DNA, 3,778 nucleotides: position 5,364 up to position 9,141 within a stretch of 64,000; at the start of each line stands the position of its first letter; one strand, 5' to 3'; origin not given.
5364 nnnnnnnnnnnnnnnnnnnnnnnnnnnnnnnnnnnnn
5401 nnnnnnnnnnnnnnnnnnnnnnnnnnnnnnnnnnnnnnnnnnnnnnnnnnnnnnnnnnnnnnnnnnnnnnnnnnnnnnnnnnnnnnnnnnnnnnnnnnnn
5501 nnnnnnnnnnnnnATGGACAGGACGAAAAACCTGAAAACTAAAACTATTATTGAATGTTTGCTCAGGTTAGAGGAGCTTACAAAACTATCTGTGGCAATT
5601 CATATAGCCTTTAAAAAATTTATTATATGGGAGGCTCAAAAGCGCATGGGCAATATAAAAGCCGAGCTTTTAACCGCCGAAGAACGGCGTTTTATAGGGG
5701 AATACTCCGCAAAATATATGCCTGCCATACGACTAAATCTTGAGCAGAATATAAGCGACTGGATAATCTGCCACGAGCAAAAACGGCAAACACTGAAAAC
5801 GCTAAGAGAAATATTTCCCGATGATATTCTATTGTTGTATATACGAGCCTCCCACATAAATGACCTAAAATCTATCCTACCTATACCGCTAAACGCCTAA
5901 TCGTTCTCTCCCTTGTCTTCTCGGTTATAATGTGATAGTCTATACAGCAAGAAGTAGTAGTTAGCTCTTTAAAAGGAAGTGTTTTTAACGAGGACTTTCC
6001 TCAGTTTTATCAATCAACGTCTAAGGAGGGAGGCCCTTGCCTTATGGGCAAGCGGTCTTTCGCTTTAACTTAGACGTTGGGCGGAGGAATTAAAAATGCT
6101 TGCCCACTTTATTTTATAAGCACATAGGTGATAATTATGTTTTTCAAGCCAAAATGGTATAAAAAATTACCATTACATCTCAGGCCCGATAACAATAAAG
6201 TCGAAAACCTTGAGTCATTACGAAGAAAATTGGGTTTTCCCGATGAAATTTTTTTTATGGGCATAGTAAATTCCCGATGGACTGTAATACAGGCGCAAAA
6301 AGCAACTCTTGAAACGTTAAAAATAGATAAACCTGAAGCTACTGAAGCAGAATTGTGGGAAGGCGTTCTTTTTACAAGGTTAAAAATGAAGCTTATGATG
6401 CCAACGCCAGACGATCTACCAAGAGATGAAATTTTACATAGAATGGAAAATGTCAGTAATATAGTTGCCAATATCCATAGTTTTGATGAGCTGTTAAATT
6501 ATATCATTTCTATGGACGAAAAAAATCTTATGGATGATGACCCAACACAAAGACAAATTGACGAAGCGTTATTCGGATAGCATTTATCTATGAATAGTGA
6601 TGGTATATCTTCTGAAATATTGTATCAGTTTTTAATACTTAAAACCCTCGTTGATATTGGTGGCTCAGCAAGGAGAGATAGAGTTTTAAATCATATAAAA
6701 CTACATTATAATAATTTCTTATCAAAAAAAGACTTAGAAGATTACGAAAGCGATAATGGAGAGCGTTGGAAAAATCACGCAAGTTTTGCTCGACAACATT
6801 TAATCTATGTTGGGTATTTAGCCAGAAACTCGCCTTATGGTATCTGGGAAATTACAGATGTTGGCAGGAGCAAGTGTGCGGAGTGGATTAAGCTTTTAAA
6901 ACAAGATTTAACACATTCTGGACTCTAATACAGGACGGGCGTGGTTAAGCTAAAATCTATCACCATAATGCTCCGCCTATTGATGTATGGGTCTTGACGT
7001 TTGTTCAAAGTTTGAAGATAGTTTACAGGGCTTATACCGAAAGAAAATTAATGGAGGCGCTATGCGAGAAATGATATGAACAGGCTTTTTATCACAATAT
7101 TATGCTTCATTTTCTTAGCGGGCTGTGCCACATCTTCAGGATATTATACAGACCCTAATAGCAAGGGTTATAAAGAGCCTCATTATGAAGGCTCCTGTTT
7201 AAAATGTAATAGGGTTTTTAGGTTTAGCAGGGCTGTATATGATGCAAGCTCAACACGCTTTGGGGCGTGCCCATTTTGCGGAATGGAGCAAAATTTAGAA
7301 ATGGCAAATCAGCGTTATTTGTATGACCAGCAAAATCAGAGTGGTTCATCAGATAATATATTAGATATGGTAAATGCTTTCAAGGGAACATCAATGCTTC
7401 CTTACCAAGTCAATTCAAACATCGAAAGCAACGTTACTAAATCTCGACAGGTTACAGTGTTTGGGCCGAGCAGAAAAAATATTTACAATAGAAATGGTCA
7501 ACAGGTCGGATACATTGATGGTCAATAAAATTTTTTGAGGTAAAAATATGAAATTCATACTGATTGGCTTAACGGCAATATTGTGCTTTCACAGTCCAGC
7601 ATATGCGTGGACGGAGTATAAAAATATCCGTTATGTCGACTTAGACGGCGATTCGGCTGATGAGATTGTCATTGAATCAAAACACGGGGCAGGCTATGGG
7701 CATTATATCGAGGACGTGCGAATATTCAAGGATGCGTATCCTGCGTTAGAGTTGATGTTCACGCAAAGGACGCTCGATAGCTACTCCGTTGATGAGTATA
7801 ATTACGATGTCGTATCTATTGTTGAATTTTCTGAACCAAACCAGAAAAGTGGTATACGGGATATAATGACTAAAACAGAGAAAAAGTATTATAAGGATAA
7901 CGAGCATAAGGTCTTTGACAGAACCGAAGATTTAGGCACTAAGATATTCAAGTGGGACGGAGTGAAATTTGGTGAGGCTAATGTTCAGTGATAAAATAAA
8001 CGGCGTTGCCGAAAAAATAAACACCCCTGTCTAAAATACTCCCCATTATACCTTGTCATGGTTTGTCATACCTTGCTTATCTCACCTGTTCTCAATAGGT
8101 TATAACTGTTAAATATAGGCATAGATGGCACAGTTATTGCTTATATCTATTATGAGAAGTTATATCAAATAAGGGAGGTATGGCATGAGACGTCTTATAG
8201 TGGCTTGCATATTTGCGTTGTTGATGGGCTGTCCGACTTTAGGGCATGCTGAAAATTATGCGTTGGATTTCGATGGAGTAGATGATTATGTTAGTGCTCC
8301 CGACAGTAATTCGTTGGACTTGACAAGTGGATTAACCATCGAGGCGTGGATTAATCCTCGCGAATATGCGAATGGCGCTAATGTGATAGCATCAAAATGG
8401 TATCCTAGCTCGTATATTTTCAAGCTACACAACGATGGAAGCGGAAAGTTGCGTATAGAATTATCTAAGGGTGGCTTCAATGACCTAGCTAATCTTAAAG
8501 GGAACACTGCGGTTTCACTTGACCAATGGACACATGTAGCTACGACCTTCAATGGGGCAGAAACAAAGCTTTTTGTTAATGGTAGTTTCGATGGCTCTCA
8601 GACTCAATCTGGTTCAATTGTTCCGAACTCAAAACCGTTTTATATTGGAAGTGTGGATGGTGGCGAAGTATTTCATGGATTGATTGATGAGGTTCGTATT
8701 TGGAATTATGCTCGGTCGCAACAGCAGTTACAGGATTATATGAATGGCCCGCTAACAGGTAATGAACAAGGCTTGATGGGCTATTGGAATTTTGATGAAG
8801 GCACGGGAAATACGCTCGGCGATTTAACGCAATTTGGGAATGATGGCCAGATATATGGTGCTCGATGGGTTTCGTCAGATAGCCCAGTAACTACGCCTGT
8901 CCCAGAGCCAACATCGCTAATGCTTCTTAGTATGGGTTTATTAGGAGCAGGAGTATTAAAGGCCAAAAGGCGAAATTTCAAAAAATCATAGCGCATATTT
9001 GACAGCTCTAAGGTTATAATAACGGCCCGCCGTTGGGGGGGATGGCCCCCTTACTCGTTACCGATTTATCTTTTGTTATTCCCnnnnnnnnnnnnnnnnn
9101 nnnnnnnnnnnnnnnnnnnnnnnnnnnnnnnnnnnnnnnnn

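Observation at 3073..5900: Island core module: XRE regulator, DUF5659-like, P-loop/winged-helix replication-like protein and TerS-like HTH protein. Possible phage-satellite-type or mobilizable element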

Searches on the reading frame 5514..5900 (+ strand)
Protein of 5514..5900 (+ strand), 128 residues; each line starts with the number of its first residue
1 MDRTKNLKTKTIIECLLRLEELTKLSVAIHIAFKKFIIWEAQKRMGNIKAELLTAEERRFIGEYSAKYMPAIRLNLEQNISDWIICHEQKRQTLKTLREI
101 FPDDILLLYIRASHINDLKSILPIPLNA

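Call 6: search_protein_families(library=pfam, proteins=[window:5514-5900:+], max_evalue=1)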
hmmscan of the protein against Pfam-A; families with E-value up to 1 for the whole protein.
window:5514-5900:+ (128 aa): 1 family
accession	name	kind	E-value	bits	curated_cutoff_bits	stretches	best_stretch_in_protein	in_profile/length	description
PF05435.16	Phi-29_GP3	-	0.0032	17.4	25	1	16-116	134-227/266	Phi-29 DNA terminal protein GP3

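Call 7: search_protein_families(library=phrogs, proteins=[window:5514-5900:+], max_evalue=0.1)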
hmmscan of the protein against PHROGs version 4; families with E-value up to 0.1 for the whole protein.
window:5514-5900:+ (128 aa): 0 families

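Call 8: search_protein_families(library=ncbifam, proteins=[window:5514-5900:+], max_evalue=0.1)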
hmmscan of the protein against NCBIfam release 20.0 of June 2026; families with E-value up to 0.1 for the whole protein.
window:5514-5900:+ (128 aa): 0 families

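Call 84: search_protein_families(library=padloc, proteins=[window:5514-5900:+], max_evalue=0.01)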
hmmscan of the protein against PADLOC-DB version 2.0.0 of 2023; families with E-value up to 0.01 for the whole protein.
window:5514-5900:+ (128 aa): 0 families

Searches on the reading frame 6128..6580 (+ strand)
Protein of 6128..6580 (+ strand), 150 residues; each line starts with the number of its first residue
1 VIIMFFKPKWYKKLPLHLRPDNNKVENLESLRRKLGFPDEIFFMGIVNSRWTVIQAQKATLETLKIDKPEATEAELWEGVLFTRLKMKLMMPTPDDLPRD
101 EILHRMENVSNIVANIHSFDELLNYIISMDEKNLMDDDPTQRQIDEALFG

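Call 6: search_protein_families(library=pfam, proteins=[window:6128-6580:+], max_evalue=1)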
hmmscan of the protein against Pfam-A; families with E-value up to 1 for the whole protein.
window:6128-6580:+ (150 aa): 2 families
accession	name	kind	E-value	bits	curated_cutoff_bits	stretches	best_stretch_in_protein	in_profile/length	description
PF20766.2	DUF447_C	-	0.11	13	24.8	0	80-113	12-36/53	Protein of unknown function (DUF447)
PF23345.1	NUP160_helical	-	0.15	11.7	27.5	1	85-143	47-104/231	Nucleoporin NUP160, helical domain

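Call 7: search_protein_families(library=phrogs, proteins=[window:6128-6580:+], max_evalue=0.1)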
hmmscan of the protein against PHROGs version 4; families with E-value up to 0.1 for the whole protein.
window:6128-6580:+ (150 aa): 1 family
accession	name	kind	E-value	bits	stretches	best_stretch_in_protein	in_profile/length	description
phrog_21526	-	unknown function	0.034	15.6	1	105-141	40-75/114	-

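Call 8: search_protein_families(library=ncbifam, proteins=[window:6128-6580:+], max_evalue=0.1)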
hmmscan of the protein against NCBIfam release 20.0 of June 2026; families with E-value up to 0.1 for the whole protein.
window:6128-6580:+ (150 aa): 0 families

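Call 84: search_protein_families(library=padloc, proteins=[window:6128-6580:+], max_evalue=0.01)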
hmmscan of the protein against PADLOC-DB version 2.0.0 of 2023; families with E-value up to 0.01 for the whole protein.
window:6128-6580:+ (150 aa): 0 families

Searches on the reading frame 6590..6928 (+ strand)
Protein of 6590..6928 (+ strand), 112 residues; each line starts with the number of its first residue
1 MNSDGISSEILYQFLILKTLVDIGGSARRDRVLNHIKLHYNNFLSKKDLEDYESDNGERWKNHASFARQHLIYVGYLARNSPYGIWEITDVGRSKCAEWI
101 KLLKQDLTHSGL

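Call 6: search_protein_families(library=pfam, proteins=[window:6590-6928:+], max_evalue=1)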
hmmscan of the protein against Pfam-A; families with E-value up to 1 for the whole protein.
window:6590-6928:+ (112 aa): 1 family
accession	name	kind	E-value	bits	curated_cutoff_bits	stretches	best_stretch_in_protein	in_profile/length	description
PF14338.12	Mrr_N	-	1.7e-10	41.3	29.5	1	16-95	8-84/87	Mrr N-terminal domain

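Call 7: search_protein_families(library=phrogs, proteins=[window:6590-6928:+], max_evalue=0.1)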
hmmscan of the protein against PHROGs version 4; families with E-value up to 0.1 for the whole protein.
window:6590-6928:+ (112 aa): 0 families

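Call 8: search_protein_families(library=ncbifam, proteins=[window:6590-6928:+], max_evalue=0.1)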
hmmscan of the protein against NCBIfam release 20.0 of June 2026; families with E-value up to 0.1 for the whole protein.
window:6590-6928:+ (112 aa): 0 families

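Call 84: search_protein_families(library=padloc, proteins=[window:6590-6928:+], max_evalue=0.01)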
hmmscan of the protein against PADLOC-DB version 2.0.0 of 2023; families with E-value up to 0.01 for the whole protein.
window:6590-6928:+ (112 aa): 0 families

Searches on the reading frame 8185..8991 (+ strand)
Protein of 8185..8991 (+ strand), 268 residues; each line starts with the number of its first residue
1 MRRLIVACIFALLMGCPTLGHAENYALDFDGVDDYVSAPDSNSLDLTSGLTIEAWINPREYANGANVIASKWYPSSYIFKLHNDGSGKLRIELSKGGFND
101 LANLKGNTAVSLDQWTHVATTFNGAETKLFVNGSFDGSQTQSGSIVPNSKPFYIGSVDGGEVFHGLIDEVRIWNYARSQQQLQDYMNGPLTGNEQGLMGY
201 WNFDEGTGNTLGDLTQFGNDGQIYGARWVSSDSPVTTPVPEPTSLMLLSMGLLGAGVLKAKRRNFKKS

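Call 7: search_protein_families(library=phrogs, proteins=[window:8185-8991:+], max_evalue=0.1)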
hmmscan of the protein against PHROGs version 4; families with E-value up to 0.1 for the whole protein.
window:8185-8991:+ (268 aa): 18 families
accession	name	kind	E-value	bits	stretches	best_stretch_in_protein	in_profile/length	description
phrog_3545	-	unknown function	2.8e-17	63.1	1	24-180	792-967/1115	-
phrog_8510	-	head and packaging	2.3e-16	59.7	1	27-185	732-897/1348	virion structural protein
phrog_24074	-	unknown function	4e-16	59.4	1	27-172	460-605/892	-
phrog_21223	-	unknown function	1e-13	51.5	1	22-232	4-227/710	-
phrog_18802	-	head and packaging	1e-12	46.5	1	31-181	850-996/3007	virion structural protein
phrog_21039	-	unknown function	2.2e-11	45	1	112-234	38-158/244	-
phrog_701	-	head and packaging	2.9e-11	40.8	1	29-183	4065-4216/6136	virion structural protein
phrog_18503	-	unknown function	9.9e-10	38.4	1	20-186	539-707/844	-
phrog_22373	-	unknown function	1.2e-08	34.9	1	20-230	26-239/688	-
phrog_38322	-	unknown function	5.7e-08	33.1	1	95-173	405-486/506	-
phrog_13163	-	tail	9.6e-07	28.1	1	26-174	554-701/976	baseplate wedge subunit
phrog_347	-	connector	0.0008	19.6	1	25-61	132-168/394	tail terminator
phrog_32294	-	tail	0.00098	16.8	1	103-174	519-591/2435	baseplate wedge subunit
phrog_31511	-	unknown function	0.005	16.7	1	117-229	238-348/538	-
phrog_15074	-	unknown function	0.0074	14.6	1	93-188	1185-1275/1773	-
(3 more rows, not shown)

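Call 8: search_protein_families(library=ncbifam, proteins=[window:8185-8991:+], max_evalue=0.1)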
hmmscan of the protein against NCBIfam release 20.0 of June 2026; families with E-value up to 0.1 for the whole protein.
window:8185-8991:+ (268 aa): 13 families
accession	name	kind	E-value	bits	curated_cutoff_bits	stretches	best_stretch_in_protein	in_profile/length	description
NF052521.1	TafC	equivalog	6.9e-15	55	410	1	24-187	192-361/373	TafC family fimbrial protein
TIGR02595.1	PEP_CTERM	domain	0.00025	21.7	16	1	239-263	1-24/24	PEP-CTERM sorting domain-containing protein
NF038125.1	PEP_CTERM_THxN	subfamily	0.00033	20.3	85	1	235-261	222-245/246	THxN family PEP-CTERM protein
NF041538.1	PEP_EDSA_1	subfamily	0.00041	20.1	100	1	234-261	279-306/307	EDSAP-1 family PEP-CTERM protein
NF033554.9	floc_PepA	equivalog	0.00046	20.1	80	1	102-262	139-260/261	flocculation-associated PEP-CTERM protein PepA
NF033947.0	PEP-cistern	hypoth_equivalog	0.0009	19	60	1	227-259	163-193/195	cistern family PEP-CTERM protein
NF041927.1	Xrt_dep_XDP1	equivalog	0.0024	17.9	125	1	233-261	214-241/242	exosortase-dependent surface protein XDP1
NF038129.1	PEP_NF038129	equivalog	0.0031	17.4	65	1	226-259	158-191/194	NF038129 family PEP-CTERM protein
NF038120.1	PEP_CTERM_QFxxD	subfamily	0.0044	16.9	80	1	236-261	190-213/215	NF038120 family PEP-CTERM protein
NF038126.1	PEP_CTERM_FxDxF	subfamily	0.0055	17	50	0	235-262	138-164/165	FxDxF family PEP-CTERM protein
NF038118.1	PEP_CTERM_CCXG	equivalog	0.023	14.4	90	1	215-261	154-198/199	CCXG family PEP-CTERM protein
NF038124.1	PEP_CTERM_TLD_A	exception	0.031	13.8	100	1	238-263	210-235/235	PEP_CTERM-anchored TLD domain-containing protein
NF038119.1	PEP_CTERM_MHFG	equivalog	0.05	13.9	100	1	227-262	224-259/260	MHFG family PEP-CTERM protein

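Call 84: search_protein_families(library=padloc, proteins=[window:8185-8991:+], max_evalue=0.01)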
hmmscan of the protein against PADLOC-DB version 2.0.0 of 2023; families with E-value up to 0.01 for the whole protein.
window:8185-8991:+ (268 aa): 0 families

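Call 85: search_protein_families(library=pfam, proteins=[window:8185-8991:+], max_evalue=0.001)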
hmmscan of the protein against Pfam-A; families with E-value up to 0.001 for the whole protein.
window:8185-8991:+ (268 aa): 3 families
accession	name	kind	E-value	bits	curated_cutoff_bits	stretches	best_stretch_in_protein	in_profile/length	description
PF13385.13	Laminin_G_3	-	2.2e-34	119.2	27.6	1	30-182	1-150/151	Concanavalin A-like lectin/glucanases superfamily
PF07589.16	PEP-CTERM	-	1.3e-05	25.5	20.7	1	238-258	1-19/24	PEP-CTERM motif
PF02210.31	Laminin_G_2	-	0.00025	22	22.9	1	81-172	25-123/126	Laminin G domain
